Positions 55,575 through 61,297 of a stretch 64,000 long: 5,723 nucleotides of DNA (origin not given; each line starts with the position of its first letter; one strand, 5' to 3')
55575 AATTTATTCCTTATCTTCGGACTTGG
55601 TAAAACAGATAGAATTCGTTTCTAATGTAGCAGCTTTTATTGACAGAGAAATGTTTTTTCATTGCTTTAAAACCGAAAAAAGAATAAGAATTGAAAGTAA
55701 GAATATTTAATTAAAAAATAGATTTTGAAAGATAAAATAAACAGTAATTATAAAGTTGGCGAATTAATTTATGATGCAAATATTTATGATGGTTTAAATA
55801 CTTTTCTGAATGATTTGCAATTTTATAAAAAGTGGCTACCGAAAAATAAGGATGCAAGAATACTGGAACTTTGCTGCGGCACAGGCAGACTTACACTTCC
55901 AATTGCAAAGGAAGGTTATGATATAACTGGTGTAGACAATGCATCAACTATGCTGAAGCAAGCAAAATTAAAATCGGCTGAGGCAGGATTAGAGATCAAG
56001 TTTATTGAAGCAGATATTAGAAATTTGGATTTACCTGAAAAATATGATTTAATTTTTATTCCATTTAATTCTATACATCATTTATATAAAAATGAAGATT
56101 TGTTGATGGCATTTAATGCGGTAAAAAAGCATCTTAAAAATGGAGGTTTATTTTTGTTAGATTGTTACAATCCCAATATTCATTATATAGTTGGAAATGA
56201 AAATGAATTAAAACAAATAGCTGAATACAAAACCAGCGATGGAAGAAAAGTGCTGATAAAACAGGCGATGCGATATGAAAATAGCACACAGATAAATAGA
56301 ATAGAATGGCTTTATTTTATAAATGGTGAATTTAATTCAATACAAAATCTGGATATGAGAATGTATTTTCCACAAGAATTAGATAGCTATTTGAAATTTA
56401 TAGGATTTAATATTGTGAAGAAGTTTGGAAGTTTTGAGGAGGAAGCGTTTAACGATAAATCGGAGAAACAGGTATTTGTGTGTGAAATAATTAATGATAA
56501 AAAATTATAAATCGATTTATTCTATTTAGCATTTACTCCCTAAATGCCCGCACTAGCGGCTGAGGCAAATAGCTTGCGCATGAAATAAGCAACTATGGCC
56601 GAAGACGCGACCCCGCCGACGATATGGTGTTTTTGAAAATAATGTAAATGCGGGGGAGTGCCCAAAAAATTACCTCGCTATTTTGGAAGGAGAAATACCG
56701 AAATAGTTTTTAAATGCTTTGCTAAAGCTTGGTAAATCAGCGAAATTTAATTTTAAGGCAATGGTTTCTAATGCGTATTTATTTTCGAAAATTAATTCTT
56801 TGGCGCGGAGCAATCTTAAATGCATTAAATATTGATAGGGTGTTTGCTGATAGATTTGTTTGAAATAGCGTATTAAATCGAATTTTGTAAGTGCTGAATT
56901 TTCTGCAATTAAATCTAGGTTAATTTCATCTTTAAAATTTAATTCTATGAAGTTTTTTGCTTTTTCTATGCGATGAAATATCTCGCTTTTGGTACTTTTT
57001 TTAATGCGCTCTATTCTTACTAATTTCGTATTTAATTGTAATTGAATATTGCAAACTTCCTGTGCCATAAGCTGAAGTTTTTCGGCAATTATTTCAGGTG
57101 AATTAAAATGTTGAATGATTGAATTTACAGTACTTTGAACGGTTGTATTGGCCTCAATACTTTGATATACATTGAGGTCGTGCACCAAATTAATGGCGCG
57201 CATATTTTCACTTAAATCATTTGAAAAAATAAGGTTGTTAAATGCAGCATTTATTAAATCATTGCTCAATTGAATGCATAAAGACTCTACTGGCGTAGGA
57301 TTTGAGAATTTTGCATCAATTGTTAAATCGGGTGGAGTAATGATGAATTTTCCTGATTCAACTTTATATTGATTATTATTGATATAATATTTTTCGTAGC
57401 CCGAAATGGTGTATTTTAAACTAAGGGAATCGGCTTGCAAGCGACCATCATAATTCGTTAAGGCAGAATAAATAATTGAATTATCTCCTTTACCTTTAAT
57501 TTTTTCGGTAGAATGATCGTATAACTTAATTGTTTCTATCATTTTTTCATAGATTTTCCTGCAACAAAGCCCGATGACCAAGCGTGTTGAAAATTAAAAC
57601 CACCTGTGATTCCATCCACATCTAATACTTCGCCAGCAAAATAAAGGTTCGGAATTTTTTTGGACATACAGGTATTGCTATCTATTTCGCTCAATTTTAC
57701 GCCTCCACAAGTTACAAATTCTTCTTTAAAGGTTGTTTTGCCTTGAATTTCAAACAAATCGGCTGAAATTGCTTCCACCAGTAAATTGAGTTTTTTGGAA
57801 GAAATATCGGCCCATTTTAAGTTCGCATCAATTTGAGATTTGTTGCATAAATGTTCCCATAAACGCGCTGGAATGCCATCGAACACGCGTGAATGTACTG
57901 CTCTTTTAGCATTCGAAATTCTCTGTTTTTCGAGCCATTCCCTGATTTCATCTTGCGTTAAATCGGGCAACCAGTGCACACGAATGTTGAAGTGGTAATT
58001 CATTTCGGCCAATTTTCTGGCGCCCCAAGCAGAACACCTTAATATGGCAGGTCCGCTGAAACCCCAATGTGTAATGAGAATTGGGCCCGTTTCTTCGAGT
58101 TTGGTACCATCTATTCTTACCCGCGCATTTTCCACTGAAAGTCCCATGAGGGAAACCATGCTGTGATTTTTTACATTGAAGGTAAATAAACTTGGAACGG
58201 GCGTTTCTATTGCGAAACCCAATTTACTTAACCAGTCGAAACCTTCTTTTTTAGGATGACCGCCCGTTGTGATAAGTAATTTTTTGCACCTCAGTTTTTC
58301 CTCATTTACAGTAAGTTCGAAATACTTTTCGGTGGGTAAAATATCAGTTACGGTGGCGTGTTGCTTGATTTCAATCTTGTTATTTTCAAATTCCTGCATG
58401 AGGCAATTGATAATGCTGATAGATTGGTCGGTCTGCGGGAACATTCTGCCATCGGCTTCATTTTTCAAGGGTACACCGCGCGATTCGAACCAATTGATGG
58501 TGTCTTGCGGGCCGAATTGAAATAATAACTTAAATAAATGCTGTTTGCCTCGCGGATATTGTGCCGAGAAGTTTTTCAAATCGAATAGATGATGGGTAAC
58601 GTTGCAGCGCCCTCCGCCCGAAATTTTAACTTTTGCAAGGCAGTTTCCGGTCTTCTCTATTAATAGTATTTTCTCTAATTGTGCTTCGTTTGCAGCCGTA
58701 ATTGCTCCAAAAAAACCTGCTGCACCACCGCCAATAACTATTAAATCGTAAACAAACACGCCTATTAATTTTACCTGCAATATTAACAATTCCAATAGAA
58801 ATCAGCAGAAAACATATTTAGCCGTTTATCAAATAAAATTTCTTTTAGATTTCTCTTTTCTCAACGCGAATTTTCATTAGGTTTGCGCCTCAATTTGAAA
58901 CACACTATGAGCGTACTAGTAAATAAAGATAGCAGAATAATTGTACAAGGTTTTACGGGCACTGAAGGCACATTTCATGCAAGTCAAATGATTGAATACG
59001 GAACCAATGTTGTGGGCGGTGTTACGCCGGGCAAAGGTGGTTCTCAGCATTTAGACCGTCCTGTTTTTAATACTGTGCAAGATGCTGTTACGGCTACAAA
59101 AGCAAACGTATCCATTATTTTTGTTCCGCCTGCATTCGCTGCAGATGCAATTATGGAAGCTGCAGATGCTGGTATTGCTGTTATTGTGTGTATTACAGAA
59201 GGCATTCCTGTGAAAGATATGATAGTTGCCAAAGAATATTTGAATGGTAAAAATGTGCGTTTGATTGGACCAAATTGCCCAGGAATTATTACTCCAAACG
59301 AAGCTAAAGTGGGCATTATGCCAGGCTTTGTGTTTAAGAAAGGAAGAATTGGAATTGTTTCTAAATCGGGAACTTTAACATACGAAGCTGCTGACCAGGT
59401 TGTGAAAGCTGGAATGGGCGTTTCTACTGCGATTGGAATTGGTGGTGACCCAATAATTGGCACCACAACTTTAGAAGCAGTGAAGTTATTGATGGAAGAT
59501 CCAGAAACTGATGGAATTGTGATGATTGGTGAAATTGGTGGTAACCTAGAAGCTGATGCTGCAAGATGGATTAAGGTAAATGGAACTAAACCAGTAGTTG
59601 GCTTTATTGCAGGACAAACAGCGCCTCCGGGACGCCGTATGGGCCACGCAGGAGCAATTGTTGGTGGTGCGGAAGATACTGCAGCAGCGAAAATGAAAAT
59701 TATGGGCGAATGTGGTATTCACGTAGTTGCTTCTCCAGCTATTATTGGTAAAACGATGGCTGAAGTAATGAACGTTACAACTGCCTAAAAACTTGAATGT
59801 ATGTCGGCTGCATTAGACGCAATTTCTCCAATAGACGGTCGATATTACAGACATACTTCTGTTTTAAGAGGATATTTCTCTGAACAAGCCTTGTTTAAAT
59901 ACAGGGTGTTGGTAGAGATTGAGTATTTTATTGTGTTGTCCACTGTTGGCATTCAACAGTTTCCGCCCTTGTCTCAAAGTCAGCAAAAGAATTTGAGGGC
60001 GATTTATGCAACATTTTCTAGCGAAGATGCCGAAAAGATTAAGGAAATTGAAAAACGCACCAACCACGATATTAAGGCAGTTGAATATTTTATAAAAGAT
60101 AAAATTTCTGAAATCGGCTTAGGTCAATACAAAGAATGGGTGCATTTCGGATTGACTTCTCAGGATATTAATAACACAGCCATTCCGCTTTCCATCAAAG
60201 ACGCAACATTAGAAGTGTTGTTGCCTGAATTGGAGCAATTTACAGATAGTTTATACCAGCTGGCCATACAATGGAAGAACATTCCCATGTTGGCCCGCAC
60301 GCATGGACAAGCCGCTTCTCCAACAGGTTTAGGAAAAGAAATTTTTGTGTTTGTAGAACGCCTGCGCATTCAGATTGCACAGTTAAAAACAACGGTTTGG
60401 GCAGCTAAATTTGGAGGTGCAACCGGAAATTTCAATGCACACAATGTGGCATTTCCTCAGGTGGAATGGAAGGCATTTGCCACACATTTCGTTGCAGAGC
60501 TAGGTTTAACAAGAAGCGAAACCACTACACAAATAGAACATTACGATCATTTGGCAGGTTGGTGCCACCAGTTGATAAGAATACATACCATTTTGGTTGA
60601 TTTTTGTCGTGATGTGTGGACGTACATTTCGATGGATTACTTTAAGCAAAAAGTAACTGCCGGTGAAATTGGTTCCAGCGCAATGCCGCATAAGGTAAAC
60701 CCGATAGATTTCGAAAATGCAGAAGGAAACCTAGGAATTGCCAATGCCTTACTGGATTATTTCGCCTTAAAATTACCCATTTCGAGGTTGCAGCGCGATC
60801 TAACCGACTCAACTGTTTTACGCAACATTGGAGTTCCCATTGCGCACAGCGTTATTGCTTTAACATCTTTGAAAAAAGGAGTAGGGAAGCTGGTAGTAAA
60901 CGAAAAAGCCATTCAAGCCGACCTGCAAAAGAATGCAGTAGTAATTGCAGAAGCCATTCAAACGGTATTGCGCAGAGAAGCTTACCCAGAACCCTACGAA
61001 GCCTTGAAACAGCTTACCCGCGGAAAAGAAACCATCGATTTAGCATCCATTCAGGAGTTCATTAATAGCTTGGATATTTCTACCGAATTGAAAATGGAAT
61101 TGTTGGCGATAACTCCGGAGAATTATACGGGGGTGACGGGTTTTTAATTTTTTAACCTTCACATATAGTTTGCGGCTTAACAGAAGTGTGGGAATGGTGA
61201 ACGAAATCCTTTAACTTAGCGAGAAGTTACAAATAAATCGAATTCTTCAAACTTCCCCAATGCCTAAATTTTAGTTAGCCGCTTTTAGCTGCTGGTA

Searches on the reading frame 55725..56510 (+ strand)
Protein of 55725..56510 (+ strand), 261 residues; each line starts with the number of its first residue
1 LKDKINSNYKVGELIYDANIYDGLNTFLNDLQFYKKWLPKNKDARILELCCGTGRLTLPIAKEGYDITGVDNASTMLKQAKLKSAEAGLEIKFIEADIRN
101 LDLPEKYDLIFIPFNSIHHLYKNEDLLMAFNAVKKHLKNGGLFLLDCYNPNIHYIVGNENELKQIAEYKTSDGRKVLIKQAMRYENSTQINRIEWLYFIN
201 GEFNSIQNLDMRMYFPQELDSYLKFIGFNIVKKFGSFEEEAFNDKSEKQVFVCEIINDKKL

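Call 5: search_protein_families(library=pfam, proteins=[window:55725-56510:+], max_evalue=0.01)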
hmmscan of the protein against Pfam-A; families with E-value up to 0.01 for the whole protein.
window:55725-56510:+ (261 aa): 13 families
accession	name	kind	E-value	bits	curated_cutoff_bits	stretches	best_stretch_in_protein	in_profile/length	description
PF13649.12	Methyltransf_25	-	6.2e-22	78.5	27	1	46-141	1-97/97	Methyltransferase domain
PF08241.18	Methyltransf_11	-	4e-16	59.9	21.2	1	47-144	1-94/95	Methyltransferase domain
PF13847.12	Methyltransf_31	-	1.8e-14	54.1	27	1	41-163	2-119/145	Methyltransferase domain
PF08242.18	Methyltransf_12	-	5.7e-14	53.1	30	1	47-143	1-98/98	Methyltransferase domain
PF13489.12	Methyltransf_23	-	3.2e-10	40.4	27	1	38-173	17-124/164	Methyltransferase domain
PF03848.20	TehB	-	2.2e-08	34.2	20.4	1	43-144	31-131/193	Tellurite resistance protein TehB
PF01209.24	Ubie_methyltran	-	1.3e-07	31.7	20.1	1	35-144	40-150/233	ubiE/COQ5 methyltransferase family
PF05175.20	MTS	-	2.3e-07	31.1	23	1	37-145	26-138/170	Methyltransferase small domain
PF05401.17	NodS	-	5.7e-06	26.7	24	1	42-144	43-143/201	Nodulation protein S (NodS)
PF02353.26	CMAS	-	0.00036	20.4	27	1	43-174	63-194/273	Mycolic acid cyclopropane synthetase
PF02086.21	MethyltransfD12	-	0.0037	17.5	22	0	35-131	13-111/253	D12 class N6 adenine-specific DNA methyltransferase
PF01170.24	UPF0020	-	0.0042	17.2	22.3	1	63-130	75-148/197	RMKL-like, methyltransferase domain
PF05219.18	DREV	-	0.0077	15.8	26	1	35-174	87-215/265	DREV methyltransferase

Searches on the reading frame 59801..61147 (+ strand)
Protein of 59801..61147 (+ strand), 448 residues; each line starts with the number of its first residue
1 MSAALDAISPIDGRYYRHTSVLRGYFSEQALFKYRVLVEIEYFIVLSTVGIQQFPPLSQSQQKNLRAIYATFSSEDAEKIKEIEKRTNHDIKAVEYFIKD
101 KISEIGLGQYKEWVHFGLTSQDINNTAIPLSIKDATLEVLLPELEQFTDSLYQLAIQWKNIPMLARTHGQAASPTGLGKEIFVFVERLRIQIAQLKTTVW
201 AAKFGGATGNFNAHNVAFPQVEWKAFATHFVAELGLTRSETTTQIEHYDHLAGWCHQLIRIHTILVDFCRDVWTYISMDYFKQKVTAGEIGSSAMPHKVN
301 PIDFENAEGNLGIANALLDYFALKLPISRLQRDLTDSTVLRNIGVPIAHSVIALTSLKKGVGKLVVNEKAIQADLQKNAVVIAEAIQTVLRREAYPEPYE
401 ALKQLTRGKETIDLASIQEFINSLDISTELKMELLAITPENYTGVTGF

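Call 70: search_protein_families(library=pfam, proteins=[window:59801-61147:+], max_evalue=0.01)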
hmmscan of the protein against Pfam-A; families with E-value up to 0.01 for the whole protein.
window:59801-61147:+ (448 aa): 2 families
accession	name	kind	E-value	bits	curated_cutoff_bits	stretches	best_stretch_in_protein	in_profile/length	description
PF00206.25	Lyase_1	-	5.7e-53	180.8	27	1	13-309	1-305/312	Lyase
PF08328.16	ASL_C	-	5.7e-46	155.8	35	1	328-443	1-115/115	Adenylosuccinate lyase C-terminal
